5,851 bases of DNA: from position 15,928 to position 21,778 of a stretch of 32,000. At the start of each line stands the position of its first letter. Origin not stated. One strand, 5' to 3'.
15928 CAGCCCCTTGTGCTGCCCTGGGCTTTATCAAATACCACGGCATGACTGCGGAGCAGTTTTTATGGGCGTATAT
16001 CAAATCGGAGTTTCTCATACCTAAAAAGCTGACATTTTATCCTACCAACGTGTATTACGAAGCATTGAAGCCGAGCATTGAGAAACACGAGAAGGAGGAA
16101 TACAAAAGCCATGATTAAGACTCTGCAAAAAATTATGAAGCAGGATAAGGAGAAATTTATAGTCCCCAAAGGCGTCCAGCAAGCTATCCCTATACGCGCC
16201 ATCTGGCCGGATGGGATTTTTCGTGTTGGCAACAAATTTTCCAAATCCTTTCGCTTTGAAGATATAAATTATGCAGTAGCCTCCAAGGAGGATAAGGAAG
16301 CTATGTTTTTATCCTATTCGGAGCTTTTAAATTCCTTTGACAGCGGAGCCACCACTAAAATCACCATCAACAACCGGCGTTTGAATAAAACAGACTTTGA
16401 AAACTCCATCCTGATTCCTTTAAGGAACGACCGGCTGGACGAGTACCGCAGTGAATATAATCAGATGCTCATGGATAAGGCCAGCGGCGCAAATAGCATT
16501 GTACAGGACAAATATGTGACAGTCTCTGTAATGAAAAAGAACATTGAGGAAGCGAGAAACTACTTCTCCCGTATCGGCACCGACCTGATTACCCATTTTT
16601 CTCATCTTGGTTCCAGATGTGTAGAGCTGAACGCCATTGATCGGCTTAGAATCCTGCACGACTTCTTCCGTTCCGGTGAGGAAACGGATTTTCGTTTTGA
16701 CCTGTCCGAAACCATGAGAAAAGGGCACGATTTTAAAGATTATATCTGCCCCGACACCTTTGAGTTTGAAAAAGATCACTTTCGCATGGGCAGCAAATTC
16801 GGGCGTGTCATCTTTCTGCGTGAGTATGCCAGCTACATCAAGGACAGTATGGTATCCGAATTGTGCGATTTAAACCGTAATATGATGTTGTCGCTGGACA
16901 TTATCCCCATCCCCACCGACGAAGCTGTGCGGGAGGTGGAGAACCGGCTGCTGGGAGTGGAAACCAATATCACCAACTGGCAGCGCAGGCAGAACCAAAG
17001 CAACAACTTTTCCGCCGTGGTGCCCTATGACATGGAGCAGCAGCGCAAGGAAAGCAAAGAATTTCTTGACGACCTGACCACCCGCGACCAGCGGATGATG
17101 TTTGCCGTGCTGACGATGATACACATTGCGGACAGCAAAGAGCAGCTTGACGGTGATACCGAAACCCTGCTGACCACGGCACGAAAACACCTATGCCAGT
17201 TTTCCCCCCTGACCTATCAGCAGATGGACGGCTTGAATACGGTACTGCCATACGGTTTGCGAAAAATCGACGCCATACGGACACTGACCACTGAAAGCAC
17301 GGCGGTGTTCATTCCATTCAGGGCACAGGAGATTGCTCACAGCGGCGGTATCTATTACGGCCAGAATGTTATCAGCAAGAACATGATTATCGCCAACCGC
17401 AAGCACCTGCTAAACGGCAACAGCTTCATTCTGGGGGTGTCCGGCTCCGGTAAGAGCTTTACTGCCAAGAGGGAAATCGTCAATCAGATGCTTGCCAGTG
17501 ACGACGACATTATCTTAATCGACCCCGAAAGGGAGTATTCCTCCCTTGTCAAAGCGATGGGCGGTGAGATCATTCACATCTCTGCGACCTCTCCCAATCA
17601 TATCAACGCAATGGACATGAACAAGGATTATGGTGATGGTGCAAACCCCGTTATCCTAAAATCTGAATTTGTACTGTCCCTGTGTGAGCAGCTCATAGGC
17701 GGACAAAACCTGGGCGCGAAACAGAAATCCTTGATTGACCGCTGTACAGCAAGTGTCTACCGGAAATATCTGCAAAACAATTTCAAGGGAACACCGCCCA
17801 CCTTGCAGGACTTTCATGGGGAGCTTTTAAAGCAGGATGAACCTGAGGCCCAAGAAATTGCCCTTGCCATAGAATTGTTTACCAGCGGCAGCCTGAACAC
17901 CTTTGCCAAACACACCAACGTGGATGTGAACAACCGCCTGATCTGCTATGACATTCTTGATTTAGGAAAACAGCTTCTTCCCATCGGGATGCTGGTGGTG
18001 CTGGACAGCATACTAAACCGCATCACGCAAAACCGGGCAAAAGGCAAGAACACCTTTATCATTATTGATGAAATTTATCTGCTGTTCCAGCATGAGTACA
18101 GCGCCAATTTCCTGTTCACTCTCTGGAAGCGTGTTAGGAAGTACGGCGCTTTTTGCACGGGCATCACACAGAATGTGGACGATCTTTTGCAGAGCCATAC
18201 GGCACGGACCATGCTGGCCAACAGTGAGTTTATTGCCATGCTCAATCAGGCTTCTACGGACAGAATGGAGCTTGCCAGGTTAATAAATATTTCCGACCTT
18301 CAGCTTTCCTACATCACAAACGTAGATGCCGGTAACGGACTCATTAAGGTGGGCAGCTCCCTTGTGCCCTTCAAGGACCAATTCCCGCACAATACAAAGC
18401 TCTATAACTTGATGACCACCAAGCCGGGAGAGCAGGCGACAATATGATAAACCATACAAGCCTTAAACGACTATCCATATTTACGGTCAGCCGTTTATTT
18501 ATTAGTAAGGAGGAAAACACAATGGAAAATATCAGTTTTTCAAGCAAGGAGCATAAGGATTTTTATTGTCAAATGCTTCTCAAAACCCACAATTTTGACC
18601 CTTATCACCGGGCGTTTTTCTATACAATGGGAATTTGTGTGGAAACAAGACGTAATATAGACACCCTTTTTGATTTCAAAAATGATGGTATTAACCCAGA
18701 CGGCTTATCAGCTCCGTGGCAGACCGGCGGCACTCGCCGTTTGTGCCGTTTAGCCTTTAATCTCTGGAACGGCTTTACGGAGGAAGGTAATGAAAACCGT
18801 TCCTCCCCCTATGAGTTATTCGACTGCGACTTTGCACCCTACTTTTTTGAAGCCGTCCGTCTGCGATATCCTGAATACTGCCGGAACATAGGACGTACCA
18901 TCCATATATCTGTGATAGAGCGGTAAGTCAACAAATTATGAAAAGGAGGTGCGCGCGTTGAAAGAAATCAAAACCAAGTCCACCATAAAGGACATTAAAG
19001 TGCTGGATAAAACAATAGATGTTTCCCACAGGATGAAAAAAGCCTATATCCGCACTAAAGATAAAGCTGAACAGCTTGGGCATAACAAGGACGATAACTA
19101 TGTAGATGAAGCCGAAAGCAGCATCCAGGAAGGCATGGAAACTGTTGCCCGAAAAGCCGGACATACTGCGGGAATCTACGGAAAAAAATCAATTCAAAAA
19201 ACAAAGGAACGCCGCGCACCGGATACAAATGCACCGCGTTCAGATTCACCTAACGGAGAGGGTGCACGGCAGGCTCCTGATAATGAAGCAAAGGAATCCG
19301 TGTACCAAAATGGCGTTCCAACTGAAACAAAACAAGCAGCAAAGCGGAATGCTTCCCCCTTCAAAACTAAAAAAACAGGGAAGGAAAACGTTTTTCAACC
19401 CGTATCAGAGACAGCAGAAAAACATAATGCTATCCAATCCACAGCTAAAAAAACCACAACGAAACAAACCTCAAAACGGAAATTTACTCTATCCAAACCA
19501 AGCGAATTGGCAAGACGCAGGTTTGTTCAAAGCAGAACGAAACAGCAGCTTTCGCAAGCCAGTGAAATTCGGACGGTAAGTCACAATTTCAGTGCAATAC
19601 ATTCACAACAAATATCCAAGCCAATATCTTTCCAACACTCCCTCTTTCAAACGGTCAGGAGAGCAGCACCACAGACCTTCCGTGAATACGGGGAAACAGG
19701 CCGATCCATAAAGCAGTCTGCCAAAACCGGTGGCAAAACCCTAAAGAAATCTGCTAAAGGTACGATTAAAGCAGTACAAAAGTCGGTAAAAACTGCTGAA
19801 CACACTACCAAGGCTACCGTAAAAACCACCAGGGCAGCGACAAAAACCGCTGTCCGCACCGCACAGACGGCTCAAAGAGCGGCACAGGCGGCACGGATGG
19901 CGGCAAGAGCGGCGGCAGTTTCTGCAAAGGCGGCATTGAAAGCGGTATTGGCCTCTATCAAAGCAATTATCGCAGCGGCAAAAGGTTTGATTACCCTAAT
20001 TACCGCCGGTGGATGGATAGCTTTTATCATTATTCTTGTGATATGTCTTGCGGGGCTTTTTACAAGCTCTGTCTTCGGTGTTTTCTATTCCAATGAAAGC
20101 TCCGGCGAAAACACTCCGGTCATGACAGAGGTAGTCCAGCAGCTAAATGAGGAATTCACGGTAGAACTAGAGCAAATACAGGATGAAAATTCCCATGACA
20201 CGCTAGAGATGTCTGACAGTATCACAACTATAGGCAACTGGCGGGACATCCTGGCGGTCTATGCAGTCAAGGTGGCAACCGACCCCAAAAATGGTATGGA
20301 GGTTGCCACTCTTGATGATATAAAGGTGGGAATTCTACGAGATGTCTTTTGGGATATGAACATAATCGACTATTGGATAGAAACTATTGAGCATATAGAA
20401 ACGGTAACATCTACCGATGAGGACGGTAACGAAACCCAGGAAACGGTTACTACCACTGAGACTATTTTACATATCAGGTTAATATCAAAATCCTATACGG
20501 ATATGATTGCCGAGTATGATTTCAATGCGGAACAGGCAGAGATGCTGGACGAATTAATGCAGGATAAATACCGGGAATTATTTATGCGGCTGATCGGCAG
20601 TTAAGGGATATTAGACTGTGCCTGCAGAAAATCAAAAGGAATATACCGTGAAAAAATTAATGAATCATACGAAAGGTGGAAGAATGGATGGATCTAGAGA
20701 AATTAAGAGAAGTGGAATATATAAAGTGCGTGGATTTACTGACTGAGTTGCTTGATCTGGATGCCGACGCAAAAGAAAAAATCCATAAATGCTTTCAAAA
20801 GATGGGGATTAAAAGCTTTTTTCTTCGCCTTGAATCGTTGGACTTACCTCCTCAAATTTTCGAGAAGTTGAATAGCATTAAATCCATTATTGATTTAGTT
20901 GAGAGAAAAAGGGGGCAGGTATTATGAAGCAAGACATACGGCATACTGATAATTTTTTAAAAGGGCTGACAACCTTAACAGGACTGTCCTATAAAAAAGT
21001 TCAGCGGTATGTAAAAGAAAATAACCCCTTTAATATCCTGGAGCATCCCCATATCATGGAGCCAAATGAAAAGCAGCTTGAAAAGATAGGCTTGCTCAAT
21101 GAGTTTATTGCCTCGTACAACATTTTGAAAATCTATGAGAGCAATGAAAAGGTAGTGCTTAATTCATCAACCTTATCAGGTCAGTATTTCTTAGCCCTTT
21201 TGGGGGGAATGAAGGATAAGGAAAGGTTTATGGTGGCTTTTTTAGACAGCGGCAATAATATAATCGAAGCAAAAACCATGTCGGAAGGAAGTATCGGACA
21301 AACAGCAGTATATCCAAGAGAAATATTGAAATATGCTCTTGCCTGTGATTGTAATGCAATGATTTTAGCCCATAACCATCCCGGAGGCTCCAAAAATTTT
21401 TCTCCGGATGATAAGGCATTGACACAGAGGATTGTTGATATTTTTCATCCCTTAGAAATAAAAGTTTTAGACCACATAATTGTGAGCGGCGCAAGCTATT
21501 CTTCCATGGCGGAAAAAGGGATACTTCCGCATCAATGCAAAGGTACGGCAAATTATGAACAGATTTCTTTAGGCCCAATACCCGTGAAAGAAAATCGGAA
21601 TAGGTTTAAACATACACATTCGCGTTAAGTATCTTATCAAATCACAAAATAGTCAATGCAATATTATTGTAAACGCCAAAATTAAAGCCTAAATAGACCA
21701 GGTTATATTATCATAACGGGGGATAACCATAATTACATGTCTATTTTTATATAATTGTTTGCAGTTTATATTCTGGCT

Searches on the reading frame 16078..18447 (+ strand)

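Call 51: search_protein_families(library=pfam, proteins=[window:16078-18447:+], max_evalue=0.001)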
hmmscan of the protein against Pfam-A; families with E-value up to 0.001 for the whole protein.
window:16078-18447:+ (789 aa): 3 families
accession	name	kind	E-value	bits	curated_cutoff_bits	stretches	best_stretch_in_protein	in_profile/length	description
PF19044.6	P-loop_TraG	-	6e-20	71.7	25.8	2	613-749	205-345/413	TraG P-loop domain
PF12846.13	AAA_10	-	5.3e-11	42.6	27.5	1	446-709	21-292/362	AAA-like domain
PF01935.23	DUF87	-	9.8e-08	32.8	23.2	1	451-515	28-93/220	Helicase HerA, central domain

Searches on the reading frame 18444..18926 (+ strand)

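Call 51: search_protein_families(library=pfam, proteins=[window:18444-18926:+], max_evalue=0.001)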
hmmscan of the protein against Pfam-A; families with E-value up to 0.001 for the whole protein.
window:18444-18926:+ (160 aa): 1 family
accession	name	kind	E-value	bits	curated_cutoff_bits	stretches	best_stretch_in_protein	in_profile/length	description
PF19552.4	DUF6075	-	1.1e-53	181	23.8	1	27-148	1-123/129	Family of unknown function (DUF6075)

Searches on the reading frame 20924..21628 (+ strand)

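Call 51: search_protein_families(library=pfam, proteins=[window:20924-21628:+], max_evalue=0.001)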
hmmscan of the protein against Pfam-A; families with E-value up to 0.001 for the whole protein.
window:20924-21628:+ (234 aa): 1 family
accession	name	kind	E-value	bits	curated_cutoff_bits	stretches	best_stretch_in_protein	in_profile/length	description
PF04002.20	RadC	-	7.4e-36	123.2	22.1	1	81-199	3-120/121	RadC-like JAB domain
